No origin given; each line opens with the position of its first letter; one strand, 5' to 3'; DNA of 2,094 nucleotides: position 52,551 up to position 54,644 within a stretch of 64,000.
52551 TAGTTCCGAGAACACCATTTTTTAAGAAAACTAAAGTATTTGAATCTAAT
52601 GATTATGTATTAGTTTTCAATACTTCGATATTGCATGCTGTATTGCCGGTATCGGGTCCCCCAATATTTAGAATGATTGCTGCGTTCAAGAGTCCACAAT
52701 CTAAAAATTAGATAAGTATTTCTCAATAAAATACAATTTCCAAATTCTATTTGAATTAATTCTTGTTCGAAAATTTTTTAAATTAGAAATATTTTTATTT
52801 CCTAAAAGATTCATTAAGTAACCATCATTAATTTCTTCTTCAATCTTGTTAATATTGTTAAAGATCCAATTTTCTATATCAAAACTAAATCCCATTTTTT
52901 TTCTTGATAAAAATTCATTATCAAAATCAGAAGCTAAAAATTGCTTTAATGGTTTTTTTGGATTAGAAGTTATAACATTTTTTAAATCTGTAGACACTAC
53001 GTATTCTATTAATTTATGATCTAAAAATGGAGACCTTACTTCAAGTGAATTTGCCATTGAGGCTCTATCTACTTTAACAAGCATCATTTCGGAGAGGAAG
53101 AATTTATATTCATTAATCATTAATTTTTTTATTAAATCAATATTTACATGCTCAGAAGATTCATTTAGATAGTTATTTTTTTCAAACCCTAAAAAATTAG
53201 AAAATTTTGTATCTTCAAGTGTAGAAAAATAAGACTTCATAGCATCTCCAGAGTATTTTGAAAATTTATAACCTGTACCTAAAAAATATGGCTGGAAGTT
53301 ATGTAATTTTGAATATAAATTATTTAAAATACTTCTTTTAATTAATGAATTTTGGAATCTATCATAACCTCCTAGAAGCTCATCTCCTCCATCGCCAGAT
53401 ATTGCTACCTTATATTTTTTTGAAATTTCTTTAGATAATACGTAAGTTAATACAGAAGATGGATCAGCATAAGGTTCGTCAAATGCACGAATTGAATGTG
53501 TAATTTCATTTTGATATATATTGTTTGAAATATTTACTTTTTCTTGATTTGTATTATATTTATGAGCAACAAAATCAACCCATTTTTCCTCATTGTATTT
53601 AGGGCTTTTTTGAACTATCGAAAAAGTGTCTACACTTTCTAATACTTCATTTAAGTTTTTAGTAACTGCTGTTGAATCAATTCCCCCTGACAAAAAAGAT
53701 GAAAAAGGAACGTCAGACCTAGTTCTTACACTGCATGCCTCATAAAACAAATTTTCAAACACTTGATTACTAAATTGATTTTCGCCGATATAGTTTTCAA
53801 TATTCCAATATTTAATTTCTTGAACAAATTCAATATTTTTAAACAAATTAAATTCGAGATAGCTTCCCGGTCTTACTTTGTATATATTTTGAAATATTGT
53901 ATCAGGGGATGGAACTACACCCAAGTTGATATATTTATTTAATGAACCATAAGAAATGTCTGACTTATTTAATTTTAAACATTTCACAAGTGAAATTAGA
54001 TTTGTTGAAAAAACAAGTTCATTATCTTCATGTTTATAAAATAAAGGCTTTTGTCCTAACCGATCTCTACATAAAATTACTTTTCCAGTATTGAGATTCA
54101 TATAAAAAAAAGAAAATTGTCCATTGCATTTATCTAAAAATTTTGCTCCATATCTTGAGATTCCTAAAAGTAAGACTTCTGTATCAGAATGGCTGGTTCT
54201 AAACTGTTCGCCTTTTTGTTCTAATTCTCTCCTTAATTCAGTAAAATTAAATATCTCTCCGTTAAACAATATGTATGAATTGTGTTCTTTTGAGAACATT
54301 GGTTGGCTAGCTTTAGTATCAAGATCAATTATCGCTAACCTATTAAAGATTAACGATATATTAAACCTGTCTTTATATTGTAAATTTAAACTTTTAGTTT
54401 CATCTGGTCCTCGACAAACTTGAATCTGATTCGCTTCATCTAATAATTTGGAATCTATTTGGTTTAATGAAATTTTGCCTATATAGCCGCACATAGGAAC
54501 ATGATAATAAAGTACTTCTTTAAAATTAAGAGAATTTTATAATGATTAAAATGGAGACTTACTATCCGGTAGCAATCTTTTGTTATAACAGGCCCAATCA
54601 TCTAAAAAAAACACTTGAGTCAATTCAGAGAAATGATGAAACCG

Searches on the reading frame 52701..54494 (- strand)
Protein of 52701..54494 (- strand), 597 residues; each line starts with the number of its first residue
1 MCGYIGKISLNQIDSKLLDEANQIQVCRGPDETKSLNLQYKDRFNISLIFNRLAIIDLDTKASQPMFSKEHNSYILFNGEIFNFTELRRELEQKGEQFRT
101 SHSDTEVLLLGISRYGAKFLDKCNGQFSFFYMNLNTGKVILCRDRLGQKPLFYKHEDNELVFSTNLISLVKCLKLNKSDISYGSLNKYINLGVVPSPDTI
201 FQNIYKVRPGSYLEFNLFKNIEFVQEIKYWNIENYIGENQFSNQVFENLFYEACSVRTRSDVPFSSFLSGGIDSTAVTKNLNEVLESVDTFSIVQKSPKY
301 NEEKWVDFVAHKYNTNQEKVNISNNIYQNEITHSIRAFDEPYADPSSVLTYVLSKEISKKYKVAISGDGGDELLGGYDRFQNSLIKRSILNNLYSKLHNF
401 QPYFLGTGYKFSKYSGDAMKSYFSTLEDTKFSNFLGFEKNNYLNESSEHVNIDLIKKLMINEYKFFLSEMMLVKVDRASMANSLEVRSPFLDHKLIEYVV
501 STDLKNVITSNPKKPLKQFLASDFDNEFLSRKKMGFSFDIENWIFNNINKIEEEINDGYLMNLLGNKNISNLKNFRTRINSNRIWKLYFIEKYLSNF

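Call 63: search_protein_families(library=pfam, proteins=[window:52701-54494:-], max_evalue=0.00001)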
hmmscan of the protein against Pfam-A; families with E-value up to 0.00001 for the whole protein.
window:52701-54494:- (597 aa): 3 families
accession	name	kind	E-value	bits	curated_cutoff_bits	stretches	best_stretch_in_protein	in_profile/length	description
PF00733.27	Asn_synthase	-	9.2e-61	206.9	21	1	247-554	3-306/354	Asparagine synthase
PF13537.11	GATase_7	-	3.4e-32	111.5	25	1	51-169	2-121/123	Glutamine amidotransferase domain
PF13522.11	GATase_6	-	2.6e-30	105.6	27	1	46-164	12-129/130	Glutamine amidotransferase domain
